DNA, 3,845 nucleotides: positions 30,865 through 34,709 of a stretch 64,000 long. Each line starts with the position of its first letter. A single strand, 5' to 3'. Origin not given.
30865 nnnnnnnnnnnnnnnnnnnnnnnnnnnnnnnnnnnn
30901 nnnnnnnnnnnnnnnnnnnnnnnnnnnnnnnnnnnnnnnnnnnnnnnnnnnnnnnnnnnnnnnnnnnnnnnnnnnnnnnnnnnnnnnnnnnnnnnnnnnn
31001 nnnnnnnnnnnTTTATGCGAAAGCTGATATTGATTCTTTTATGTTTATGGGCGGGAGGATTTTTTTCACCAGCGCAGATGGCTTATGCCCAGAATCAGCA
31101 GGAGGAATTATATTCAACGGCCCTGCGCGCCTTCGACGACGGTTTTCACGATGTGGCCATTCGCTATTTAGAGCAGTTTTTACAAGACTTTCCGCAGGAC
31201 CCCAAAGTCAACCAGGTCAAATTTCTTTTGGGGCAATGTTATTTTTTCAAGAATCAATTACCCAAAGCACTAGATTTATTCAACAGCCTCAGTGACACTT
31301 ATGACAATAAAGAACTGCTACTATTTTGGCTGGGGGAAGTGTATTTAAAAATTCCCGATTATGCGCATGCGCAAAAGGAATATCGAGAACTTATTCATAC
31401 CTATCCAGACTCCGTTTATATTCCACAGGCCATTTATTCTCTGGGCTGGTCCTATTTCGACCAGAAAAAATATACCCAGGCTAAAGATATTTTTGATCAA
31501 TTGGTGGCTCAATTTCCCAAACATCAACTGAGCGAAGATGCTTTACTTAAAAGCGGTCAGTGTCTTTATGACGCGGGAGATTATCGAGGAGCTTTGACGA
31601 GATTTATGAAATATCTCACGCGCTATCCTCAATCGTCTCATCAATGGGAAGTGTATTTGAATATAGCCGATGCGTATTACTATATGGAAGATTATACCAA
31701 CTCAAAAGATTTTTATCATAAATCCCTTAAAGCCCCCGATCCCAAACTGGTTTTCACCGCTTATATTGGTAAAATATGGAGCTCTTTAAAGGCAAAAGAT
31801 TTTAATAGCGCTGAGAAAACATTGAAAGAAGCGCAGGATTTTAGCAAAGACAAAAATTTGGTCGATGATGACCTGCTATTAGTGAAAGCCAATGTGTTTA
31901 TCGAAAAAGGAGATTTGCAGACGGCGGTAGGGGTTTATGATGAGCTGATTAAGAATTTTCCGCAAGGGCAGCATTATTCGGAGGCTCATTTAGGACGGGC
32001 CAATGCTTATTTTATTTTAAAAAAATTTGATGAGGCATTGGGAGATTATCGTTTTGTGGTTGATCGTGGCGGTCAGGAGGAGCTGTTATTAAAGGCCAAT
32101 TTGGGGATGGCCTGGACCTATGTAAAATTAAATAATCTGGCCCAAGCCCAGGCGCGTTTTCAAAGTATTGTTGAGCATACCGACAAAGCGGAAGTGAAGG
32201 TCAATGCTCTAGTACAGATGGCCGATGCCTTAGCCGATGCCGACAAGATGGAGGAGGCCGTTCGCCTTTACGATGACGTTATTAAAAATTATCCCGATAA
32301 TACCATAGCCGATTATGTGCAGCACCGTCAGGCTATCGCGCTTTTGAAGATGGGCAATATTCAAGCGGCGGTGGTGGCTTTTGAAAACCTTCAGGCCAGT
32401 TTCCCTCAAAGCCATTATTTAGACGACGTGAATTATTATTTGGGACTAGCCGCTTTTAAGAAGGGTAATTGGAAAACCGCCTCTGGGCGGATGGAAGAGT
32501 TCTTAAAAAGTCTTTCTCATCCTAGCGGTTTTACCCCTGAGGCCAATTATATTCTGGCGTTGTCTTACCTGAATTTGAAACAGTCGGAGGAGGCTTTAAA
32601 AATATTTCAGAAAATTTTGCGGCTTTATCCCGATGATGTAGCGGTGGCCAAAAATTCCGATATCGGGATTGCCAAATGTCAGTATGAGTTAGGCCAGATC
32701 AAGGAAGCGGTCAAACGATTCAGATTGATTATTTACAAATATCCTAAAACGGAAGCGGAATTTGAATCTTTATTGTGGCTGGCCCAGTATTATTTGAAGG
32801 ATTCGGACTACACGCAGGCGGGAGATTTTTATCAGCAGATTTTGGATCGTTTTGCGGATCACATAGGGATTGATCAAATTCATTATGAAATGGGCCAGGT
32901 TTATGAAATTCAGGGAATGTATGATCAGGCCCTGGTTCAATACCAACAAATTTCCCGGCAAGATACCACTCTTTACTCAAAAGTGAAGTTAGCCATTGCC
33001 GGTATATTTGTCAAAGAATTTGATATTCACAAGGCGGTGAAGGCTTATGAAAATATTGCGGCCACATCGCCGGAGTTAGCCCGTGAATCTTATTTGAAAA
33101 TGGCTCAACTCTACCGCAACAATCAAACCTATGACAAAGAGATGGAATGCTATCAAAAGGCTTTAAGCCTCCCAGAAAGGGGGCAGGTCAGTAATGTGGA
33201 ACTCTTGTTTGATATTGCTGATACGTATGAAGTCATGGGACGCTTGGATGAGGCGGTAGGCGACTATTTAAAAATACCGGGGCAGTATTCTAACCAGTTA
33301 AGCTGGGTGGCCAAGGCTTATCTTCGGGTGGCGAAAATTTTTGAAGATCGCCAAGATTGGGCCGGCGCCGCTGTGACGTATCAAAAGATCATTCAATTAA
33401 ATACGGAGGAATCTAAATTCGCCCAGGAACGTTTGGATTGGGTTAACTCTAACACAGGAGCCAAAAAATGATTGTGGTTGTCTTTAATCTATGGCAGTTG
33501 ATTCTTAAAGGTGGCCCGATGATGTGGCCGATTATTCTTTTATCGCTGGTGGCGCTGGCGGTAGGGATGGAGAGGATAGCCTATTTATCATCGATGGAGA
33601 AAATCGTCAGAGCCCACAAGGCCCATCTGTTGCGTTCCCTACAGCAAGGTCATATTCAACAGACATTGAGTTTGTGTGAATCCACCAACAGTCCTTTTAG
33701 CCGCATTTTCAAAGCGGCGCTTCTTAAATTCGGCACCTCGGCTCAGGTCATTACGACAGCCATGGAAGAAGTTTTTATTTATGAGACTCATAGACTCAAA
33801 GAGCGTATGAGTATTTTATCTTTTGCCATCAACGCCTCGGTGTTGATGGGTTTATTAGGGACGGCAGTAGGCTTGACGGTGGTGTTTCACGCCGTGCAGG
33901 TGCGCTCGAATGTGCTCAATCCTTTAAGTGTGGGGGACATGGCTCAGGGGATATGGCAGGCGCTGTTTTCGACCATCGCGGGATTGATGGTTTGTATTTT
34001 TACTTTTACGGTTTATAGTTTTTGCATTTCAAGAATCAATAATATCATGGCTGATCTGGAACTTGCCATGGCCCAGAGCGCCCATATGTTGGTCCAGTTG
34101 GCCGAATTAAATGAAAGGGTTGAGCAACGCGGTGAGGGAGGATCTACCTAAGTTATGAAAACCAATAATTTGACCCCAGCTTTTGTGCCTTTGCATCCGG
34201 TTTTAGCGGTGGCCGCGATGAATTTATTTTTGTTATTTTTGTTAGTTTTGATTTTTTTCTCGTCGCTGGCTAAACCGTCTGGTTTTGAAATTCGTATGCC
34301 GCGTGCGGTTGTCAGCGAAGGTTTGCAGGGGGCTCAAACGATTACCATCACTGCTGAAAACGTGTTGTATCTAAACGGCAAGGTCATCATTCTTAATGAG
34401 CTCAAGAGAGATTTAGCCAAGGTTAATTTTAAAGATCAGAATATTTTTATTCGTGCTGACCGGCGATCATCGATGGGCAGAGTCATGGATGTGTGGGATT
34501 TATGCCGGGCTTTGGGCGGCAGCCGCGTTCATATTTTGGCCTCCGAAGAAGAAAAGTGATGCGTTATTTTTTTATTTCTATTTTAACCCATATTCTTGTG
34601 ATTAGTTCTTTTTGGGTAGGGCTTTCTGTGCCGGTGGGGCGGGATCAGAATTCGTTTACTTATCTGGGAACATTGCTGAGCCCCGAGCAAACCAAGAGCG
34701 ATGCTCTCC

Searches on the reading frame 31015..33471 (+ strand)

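Call 10: search_protein_families(library=pfam, proteins=[window:31015-33471:+], max_evalue=0.001)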
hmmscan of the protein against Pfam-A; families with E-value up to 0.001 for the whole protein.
window:31015-33471:+ (818 aa): 31 families (the best 25 are shown)
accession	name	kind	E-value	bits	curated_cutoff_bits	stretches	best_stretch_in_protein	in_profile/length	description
PF13174.12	TPR_6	-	8.6e-69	224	26.3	4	138-169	1-32/33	Tetratricopeptide repeat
PF13432.12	TPR_16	-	6.5e-52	174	32.7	4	476-541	3-64/65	Tetratricopeptide repeat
PF07719.23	TPR_2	-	2.4e-49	161.8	27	1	508-541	1-34/34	Tetratricopeptide repeat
PF13428.12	TPR_14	-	1.6e-43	143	23.5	1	508-545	1-38/44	Tetratricopeptide repeat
PF14559.12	TPR_19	-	5e-40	136.1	25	3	522-586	5-64/68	Tetratricopeptide repeat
PF13424.12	TPR_12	-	1.2e-36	125.1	30.1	2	585-646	5-71/77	Tetratricopeptide repeat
PF00515.34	TPR_1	-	1.8e-34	116.6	27.8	2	509-541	2-34/34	Tetratricopeptide repeat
PF13181.12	TPR_8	-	9.6e-30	100.6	25.7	1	509-541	2-34/34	Tetratricopeptide repeat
PF13525.12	YfiO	-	9.8e-26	91.2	25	3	438-580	10-124/203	Outer membrane lipoprotein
PF12895.13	ANAPC3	-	6.8e-25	87.6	27.2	3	501-567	15-77/82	Anaphase-promoting complex, cyclosome, subunit 3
PF09976.15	TPR_21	-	6.9e-16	59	25.5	0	361-457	78-170/193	Tetratricopeptide repeat-like domain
PF25058.1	ARM_TT21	-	1.3e-14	54.9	27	0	379-464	43-125/155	Tetratricopeptide repeat protein 21 ARM repeat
PF24575.1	TPR_Slam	-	1.1e-13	52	35.2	0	640-707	35-98/104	Surface lipoprotein assembly modifier, N-terminal TPR repeats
PF13371.12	TPR_9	-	3e-11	43.6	35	0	516-575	3-58/73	Tetratricopeptide repeat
PF25062.1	ARM_TT21_N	-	2.7e-10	40.8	40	1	211-341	100-221/222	Tetratricopeptide repeat protein 21 N-terminal ARM repeat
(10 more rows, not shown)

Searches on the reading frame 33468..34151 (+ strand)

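Call 10: search_protein_families(library=pfam, proteins=[window:33468-34151:+], max_evalue=0.001)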
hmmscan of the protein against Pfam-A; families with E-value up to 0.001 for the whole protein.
window:33468-34151:+ (227 aa): 1 family
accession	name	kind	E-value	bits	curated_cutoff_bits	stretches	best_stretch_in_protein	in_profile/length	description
PF01618.21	MotA_ExbB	-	2.4e-20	73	22.9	1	74-198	3-126/127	MotA/TolQ/ExbB proton channel family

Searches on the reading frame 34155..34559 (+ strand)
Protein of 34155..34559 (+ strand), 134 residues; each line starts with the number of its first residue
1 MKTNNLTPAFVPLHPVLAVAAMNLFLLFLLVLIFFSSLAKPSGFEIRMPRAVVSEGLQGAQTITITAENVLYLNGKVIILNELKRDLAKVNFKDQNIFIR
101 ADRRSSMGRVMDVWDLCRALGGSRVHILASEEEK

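Call 10: search_protein_families(library=pfam, proteins=[window:34155-34559:+], max_evalue=0.001)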
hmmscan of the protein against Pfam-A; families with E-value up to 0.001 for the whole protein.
window:34155-34559:+ (134 aa): 1 family
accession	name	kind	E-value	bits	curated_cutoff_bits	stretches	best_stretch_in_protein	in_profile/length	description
PF02472.21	ExbD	-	1.2e-14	54.9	25.4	1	21-130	13-126/128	Biopolymer transport protein ExbD/TolR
